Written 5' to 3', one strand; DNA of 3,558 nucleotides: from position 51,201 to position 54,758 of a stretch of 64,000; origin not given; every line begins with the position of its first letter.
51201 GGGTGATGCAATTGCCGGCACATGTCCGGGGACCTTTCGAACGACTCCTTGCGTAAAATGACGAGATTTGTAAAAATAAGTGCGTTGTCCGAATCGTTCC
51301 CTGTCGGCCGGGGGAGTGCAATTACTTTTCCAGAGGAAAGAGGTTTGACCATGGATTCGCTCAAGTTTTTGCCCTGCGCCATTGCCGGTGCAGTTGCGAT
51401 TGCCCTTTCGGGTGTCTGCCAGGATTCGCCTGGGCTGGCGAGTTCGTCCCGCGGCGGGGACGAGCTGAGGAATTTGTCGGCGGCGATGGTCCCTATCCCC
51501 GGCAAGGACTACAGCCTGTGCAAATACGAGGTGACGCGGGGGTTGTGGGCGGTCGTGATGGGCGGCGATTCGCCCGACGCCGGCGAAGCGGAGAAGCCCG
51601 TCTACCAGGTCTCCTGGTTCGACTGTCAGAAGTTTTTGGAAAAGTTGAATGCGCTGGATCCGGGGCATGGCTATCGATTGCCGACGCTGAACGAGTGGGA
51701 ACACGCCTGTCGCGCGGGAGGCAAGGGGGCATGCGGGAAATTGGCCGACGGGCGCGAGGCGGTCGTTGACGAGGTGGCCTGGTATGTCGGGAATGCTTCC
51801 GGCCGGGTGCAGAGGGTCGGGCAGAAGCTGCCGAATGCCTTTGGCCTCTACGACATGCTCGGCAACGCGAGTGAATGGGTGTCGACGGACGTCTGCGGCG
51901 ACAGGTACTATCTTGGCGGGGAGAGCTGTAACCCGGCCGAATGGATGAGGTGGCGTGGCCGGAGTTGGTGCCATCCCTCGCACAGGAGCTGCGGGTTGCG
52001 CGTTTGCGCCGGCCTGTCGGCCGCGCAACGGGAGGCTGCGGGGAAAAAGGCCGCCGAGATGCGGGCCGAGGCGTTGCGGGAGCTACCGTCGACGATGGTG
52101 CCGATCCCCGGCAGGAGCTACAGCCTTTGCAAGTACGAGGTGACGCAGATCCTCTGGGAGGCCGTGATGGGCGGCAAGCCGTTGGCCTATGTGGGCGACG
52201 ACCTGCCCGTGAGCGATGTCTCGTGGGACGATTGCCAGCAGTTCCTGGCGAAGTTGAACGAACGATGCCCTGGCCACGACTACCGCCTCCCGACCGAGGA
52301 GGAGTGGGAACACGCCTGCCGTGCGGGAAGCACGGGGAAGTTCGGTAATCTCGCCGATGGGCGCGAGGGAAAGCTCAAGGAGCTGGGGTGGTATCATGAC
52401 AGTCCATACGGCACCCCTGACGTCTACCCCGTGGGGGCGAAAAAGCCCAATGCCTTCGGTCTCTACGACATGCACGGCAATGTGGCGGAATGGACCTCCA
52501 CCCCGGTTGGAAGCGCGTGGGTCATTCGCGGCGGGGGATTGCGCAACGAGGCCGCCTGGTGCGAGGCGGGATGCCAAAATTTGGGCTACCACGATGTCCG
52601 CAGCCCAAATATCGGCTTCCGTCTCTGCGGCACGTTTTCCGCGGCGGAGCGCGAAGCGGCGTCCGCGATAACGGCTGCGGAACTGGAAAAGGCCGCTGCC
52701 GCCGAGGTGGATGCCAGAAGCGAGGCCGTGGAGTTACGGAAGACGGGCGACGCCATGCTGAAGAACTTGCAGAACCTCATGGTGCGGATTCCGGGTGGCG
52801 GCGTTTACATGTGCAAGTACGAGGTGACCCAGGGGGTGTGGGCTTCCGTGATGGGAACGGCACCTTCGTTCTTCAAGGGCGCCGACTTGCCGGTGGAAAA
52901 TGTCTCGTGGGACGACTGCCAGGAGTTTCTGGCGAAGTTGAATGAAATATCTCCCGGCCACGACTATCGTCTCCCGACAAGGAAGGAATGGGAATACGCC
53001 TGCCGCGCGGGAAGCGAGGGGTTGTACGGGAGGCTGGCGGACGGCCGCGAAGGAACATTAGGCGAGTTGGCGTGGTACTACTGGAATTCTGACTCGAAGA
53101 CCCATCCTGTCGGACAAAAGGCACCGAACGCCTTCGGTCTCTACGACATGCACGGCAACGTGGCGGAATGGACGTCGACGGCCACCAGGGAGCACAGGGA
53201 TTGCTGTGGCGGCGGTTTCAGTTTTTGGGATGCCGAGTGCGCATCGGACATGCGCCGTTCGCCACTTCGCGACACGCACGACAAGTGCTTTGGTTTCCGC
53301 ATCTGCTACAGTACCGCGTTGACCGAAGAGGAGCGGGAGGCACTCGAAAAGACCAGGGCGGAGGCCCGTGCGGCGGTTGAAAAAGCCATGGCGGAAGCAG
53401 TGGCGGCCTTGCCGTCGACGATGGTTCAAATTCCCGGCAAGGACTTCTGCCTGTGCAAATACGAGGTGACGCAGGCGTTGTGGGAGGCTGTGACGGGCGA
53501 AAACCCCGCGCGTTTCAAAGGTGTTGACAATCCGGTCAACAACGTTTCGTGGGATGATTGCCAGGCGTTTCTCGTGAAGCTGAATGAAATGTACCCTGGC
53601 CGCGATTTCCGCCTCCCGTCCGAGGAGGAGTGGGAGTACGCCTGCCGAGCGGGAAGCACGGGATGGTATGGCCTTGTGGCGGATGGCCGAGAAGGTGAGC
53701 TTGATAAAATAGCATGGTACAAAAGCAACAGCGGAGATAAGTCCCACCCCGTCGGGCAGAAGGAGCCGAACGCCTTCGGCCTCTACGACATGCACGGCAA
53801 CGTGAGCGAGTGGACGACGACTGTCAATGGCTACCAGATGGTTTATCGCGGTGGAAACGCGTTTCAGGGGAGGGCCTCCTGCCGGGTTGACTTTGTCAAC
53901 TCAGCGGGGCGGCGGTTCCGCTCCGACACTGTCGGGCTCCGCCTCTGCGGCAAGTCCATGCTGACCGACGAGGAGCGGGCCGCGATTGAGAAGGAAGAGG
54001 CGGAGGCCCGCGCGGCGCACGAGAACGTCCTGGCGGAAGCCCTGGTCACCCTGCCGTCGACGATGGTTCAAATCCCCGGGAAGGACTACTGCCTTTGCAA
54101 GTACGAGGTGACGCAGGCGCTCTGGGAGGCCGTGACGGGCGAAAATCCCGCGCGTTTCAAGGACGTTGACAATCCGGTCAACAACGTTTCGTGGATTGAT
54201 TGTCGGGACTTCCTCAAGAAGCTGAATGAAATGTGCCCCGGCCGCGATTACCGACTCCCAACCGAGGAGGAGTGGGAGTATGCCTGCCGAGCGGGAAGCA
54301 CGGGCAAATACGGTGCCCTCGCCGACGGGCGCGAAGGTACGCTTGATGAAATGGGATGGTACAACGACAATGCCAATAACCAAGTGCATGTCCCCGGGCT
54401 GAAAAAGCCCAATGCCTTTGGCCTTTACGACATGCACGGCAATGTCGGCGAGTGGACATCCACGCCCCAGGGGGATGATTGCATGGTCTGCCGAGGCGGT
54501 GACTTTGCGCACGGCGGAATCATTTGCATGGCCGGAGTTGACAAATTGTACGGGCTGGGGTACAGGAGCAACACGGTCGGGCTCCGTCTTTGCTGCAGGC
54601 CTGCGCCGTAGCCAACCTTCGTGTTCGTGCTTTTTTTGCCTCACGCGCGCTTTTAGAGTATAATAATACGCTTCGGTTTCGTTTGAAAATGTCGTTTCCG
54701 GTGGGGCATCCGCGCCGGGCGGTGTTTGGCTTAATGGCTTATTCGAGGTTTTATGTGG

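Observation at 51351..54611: A 1086-aa exported protein made of five tandem FGE/SUMF1-type domains on helical linkers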

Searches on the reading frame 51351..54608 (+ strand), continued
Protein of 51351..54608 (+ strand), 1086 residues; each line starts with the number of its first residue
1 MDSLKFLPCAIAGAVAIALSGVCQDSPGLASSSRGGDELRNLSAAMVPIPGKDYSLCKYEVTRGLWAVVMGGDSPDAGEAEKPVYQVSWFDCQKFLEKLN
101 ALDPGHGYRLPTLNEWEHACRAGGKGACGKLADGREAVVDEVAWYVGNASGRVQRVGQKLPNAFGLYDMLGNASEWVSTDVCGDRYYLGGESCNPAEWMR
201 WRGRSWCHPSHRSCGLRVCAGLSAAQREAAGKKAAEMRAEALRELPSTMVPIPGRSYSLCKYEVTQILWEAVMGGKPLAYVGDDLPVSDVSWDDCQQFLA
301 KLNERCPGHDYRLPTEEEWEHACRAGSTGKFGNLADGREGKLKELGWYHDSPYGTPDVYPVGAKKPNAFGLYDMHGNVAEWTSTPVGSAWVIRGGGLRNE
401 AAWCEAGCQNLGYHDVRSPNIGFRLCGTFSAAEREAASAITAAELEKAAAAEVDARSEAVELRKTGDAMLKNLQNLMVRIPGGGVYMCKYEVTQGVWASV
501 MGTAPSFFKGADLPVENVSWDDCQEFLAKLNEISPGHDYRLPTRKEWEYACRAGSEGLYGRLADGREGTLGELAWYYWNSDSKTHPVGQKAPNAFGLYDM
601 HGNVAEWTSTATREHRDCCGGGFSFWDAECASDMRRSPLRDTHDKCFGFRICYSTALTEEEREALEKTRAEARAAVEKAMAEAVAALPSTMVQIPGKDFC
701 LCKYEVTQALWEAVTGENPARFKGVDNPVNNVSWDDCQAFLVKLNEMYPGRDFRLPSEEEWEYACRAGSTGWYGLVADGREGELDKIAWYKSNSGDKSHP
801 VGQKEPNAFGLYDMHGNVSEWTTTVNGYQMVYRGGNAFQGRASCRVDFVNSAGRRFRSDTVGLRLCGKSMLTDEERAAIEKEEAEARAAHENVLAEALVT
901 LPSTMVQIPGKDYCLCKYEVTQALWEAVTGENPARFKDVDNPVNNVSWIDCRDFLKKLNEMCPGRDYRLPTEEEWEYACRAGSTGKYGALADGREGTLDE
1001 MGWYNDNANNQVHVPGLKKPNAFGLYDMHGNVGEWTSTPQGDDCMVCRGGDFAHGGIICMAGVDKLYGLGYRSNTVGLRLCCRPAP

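Call 62: find_encoding_contigs(protein=P0012, flank=10000, max_places=3)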
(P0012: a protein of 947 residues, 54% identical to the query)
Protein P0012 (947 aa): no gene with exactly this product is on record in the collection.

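Call 63: find_encoding_contigs(protein=P0008, flank=10000, max_places=2)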
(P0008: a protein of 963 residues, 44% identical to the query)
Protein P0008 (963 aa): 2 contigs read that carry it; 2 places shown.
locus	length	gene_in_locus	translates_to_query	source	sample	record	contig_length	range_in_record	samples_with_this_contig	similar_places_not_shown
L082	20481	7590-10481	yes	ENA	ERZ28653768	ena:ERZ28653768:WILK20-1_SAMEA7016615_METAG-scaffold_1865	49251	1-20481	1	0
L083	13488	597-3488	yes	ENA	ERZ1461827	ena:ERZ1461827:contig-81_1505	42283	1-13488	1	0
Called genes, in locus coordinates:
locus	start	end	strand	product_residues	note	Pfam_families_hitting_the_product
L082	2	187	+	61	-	?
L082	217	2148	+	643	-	-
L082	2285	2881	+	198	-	-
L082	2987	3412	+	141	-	-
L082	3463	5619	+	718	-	PF03781:FGE-sulfatase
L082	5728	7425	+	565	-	-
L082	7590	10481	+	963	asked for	PF03781:FGE-sulfatase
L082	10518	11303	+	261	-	PF02548:Pantoate_transf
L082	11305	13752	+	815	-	PF01547:SBP_bac_1, PF13416:SBP_bac_8, PF00528:BPD_transp_1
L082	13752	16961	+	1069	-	PF17757:UvrB_inter, PF02559:CarD_TRCF_RID, PF00270:DEAD, PF04851:ResIII, PF00271:Helicase_C, PF03461:TRCF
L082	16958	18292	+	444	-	PF00512:HisKA, PF02518:HATPase_c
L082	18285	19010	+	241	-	PF00072:Response_reg, PF00486:Trans_reg_C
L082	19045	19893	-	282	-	PF07883:Cupin_2 (faint), PF12833:HTH_18, PF00165:HTH_AraC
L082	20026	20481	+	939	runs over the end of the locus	PF01839:FG-GAP (faint), PF13517:FG-GAP_3, PF13472:Lipase_GDSL_2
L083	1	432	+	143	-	?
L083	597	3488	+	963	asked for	PF03781:FGE-sulfatase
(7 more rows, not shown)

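Call 64: find_encoding_contigs(protein=P0013, flank=10000, max_places=2)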
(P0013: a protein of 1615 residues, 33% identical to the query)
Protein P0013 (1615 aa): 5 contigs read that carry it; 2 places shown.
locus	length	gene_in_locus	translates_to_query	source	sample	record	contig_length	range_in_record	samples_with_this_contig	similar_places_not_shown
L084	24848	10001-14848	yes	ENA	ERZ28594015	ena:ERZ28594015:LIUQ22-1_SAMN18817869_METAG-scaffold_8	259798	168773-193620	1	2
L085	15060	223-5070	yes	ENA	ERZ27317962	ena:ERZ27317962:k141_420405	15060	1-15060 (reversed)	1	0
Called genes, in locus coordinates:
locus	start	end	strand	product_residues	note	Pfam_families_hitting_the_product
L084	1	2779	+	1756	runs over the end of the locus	PF07679:I-set, PF13895:Ig_2 (weak), PF13927:Ig_3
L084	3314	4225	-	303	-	PF00762:Ferrochelatase, PF01903:CbiX (faint)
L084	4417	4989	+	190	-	PF13580:SIS_2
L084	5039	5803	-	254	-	PF01553:Acyltransferase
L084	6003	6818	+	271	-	-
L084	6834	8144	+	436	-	PF03721:UDPG_MGDP_dh_N, PF00984:UDPG_MGDP_dh, PF03720:UDPG_MGDP_dh_C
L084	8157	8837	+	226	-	PF08713:DNA_alkylation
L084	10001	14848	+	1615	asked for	PF03781:FGE-sulfatase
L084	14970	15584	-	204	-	PF02525:Flavodoxin_2, PF03358:FMN_red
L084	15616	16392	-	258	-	PF02548:Pantoate_transf, PF13714:PEP_mutase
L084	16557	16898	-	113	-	PF11969:DcpS_C, PF01230:HIT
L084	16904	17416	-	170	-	-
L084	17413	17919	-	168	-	PF22811:Zn_ribbon_NrdR, PF03477:ATP-cone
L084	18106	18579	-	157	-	-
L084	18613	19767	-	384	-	PF12708:Pect-lyase_RHGA_epim, PF13229:Beta_helix, PF05048:NosD, PF13229:Beta_helix, PF05048:NosD (weak)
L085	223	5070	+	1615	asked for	PF03781:FGE-sulfatase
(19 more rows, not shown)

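Call 65: find_encoding_contigs(protein=P0010, flank=10000, max_places=2)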
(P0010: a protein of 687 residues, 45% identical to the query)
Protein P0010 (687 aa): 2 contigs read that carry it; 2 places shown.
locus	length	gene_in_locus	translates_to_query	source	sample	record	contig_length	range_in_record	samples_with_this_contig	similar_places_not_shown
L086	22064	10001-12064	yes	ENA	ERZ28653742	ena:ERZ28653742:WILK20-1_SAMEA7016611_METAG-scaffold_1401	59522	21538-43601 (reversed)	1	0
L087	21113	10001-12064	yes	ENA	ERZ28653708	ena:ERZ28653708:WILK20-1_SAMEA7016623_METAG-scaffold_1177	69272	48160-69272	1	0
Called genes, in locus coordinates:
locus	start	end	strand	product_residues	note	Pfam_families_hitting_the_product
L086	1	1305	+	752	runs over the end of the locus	PF04453:LptD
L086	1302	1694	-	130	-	PF04892:VanZ-LLP1 (weak)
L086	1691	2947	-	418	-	PF00069:Pkinase, PF07714:PK_Tyr_Ser-Thr, PF03109:ABC1 (weak)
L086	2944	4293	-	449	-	PF01969:Ni_insertion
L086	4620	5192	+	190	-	PF13191:AAA_16 (faint)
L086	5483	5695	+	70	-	-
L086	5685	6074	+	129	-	PF01850:PIN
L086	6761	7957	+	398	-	PF03781:FGE-sulfatase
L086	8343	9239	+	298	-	-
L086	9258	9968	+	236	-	PF03781:FGE-sulfatase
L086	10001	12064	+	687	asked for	PF03781:FGE-sulfatase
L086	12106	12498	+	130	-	-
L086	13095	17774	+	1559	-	PF00128:Alpha-amylase, PF12439:GDE_N, PF06202:GDE_C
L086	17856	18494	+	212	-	-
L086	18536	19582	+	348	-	-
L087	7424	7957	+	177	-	PF03781:FGE-sulfatase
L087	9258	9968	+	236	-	PF03781:FGE-sulfatase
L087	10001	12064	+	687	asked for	PF03781:FGE-sulfatase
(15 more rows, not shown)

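Call 79: search_protein_families(library=padloc, proteins=[window:51351-54608:+], max_evalue=0.001)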
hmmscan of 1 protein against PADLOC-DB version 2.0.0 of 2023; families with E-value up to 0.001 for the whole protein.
window:51351-54608:+ (1086 aa): 0 families

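Call 81: fold_search(model_id=the predicted structure, library=viral)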
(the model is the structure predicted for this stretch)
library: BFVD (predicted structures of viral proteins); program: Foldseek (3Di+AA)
matches with E <= 10: 50; with E <= 0.001: 2
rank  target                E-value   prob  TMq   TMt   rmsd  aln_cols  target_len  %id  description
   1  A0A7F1                6.2e-18  1.00  0.15  0.65   8.2       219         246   39  Sulfatase-modifying factor enzyme-like domain-containing protein [Microcystis phage LMM01]
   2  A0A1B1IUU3            2.1e-11  1.00  0.14  0.25   3.9       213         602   23  (no name in the UniProt tables at hand)
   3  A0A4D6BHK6            1.3e-03  0.75  0.10  0.22  21.4       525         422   10  (no name in the UniProt tables at hand)
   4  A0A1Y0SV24            2.0e-03  0.66  0.09  0.20  21.2       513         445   10  Virion structural protein [Pseudomonas phage Noxifer]
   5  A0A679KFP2            5.5e-03  1.00  0.13  0.20   4.2       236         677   12  Tail fiber protein [Escherichia phage T7]
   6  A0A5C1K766            4.0e-02  0.94  0.11  0.43   7.9       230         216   10  Virion structural protein [Pseudomonas phage vB_PaeM_PS119XW]
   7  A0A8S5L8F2            1.0e-01  0.84  0.10  0.10   9.6       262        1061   13  Tail collar fiber protein [Siphoviridae sp. ctjfQ5]
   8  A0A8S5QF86            1.1e-01  0.06  0.06  0.14  24.6       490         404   10  ChiA1-BD-binding domain protein [Caudovirales sp. ctqPn17]
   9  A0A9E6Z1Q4            1.1e-01  0.95  0.12  0.21   5.3       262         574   10  (no name in the UniProt tables at hand)
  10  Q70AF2                1.6e-01  0.09  0.05  0.07  35.3       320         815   14  RNA-dependent RNA polymerase (Fragment) [Sugarcane yellow leaf virus]
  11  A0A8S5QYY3            2.0e-01  0.91  0.11  0.16   6.0       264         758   11  Tail collar fiber protein [Myoviridae sp. ctLtm40]
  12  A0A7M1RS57            3.0e-01  0.77  0.10  0.15   8.0       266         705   11  Uncharacterized protein [uncultured phage cr7_1]
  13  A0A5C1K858            5.4e-01  0.28  0.10  0.18   9.4       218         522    8  Uncharacterized protein [Pseudomonas phage vB_PaeM_PS119XW]
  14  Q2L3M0                1.4e+00  0.03  0.04  0.08  27.4       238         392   13  RNA-directed RNA polymerase (Fragment) [Sugarcane yellow leaf virus]
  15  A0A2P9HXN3            2.2e+00  0.11  0.09  0.14   7.9       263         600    9  (no name in the UniProt tables at hand)
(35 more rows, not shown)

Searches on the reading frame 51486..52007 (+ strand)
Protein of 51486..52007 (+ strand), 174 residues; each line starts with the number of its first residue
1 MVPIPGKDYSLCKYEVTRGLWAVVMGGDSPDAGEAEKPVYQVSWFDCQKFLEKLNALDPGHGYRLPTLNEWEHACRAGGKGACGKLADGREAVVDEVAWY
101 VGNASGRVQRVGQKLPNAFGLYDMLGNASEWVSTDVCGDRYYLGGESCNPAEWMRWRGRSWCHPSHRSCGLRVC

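Call 8: search_protein_families(library=pfam, proteins=[window:51486-52007:+], max_evalue=1)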
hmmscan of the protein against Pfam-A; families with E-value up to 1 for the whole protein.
window:51486-52007:+ (174 aa): 2 families
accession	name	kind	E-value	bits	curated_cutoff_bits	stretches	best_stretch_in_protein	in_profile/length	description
PF03781.23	FGE-sulfatase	-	1.8e-22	80.7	23.3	1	15-135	69-192/255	Sulfatase-modifying factor enzyme 1-like domain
PF07313.18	AmiA-like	-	0.22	11.4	27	1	31-59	19-47/202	N-acetylmuramoyl-L-alanine amidase-like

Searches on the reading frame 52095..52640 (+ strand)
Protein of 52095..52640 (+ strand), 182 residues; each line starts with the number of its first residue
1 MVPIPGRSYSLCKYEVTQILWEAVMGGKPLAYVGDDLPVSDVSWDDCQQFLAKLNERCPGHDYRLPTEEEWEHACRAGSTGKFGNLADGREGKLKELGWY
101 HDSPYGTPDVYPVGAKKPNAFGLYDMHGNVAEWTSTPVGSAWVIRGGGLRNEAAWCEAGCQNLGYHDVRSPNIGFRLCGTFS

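Call 8: search_protein_families(library=pfam, proteins=[window:52095-52628:+], max_evalue=1)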
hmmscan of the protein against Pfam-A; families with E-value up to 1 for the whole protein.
window:52095-52628:+ (178 aa): 2 families
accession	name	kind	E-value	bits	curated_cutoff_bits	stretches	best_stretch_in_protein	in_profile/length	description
PF03781.23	FGE-sulfatase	-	7.4e-27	95.1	23.3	1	16-177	70-253/255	Sulfatase-modifying factor enzyme 1-like domain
PF07603.17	Lcl_C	-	0.011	16.4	34.9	1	17-104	8-64/117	Lcl C-terminal domain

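Call 22: search_solved_structures(query=window:52095-52640:+, max_evalue=0.01, show_alignments=5)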
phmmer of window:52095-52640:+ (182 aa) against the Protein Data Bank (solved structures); distinct sequences matched with E-value up to 0.01: 23.
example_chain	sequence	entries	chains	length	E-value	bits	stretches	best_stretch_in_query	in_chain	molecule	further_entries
2y3c_A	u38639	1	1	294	5.4e-17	65.4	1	25-134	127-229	TREPONEMA DENTICOLA VARIABLE PROTEIN 1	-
5hha_A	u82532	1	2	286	8e-16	61.6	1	25-162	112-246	PvdO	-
9p6h_B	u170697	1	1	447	2.8e-14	56.5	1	35-141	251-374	Lipoprotein, putative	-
9myj_B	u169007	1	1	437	2.8e-14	56.5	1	35-141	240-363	Lipoprotein, putative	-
9mzu_A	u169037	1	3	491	3.5e-14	56.2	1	35-141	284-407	PorK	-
9ots_A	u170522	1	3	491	3.5e-14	56.2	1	35-141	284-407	Por secretion system protein porK/gldK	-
5aoh_A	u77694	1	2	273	1.6e-10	44.3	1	57-136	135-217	Spore coat protein CotH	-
1y4j_A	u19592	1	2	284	1.2e-08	38.1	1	36-142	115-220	Sulfatase modifying factor 2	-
2aft_X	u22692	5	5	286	1.4e-06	31.4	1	35-135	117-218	Sulfatase modifying factor 1 | Sulfatase-modifying factor 1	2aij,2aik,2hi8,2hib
2aii_X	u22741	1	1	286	1.8e-06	31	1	35-135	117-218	Sulfatase modifying factor 1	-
2afy_X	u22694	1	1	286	2e-06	30.9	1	35-135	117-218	Sulfatase modifying factor 1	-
31dc_A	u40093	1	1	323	2e-06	30.9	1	35-135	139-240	Formylglycine-generating enzyme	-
5ssx_A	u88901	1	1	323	2.4e-06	30.6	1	35-135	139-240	Formylglycine-generating enzyme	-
5ssy_A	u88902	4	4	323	2.4e-06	30.6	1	35-135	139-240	Formylglycine-generating enzyme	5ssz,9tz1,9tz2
8aru_A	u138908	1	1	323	2.4e-06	30.6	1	35-135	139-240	Formylglycine-generating enzyme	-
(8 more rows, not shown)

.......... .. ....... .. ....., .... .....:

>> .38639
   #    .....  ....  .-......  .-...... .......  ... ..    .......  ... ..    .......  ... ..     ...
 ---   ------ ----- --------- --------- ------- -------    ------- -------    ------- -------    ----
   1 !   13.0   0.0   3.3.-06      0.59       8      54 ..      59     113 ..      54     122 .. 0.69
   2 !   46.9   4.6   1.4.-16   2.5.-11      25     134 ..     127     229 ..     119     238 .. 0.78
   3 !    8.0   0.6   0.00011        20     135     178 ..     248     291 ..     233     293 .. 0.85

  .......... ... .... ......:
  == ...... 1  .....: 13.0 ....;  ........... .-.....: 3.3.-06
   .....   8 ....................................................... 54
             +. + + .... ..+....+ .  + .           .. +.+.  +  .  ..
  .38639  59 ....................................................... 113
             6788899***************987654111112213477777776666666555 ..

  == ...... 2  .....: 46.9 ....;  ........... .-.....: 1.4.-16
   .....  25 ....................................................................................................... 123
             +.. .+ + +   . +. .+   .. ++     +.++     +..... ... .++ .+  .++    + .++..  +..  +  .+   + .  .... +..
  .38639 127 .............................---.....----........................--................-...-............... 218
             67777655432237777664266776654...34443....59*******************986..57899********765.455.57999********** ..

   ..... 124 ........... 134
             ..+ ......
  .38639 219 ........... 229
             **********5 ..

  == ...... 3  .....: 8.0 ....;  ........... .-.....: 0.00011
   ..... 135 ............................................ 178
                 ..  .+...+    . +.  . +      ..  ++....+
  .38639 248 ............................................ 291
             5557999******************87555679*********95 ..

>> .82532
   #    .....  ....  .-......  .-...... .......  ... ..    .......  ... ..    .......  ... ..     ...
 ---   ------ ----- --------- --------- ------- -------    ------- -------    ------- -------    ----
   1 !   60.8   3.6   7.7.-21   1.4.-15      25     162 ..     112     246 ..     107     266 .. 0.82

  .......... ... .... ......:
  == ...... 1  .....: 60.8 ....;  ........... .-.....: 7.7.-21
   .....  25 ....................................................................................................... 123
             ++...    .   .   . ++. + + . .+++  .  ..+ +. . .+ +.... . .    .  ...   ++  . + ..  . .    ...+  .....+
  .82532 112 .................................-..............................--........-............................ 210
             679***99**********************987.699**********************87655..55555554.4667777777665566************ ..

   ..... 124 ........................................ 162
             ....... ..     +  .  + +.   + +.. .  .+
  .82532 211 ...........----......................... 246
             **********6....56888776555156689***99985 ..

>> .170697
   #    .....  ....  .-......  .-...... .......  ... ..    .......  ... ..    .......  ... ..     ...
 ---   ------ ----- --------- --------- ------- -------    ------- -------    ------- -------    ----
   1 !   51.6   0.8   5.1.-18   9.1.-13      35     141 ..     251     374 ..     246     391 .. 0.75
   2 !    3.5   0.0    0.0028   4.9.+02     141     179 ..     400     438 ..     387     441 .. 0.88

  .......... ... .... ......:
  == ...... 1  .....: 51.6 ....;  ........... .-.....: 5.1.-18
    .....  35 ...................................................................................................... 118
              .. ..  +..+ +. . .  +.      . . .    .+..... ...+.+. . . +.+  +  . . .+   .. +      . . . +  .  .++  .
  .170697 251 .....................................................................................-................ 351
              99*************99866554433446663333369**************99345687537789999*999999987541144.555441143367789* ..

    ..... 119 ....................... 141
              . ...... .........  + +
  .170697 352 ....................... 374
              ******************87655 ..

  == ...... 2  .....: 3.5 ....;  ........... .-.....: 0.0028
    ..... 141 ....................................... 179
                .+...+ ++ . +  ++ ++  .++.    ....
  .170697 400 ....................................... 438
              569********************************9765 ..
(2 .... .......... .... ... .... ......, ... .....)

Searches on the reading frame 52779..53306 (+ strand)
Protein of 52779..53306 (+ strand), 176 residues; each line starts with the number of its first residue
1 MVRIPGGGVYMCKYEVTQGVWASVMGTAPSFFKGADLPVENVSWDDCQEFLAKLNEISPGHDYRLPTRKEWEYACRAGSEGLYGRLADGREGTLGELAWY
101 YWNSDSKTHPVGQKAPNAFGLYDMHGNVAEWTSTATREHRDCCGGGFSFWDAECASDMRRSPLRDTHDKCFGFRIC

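Call 8: search_protein_families(library=pfam, proteins=[window:52779-53306:+], max_evalue=1)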
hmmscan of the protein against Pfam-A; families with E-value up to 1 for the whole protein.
window:52779-53306:+ (176 aa): 2 families
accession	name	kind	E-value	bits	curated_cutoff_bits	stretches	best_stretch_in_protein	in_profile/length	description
PF03781.23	FGE-sulfatase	-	1.6e-27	97.2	23.3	1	16-141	70-198/255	Sulfatase-modifying factor enzyme 1-like domain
PF07603.17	Lcl_C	-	0.032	14.9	34.9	1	40-106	20-84/117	Lcl C-terminal domain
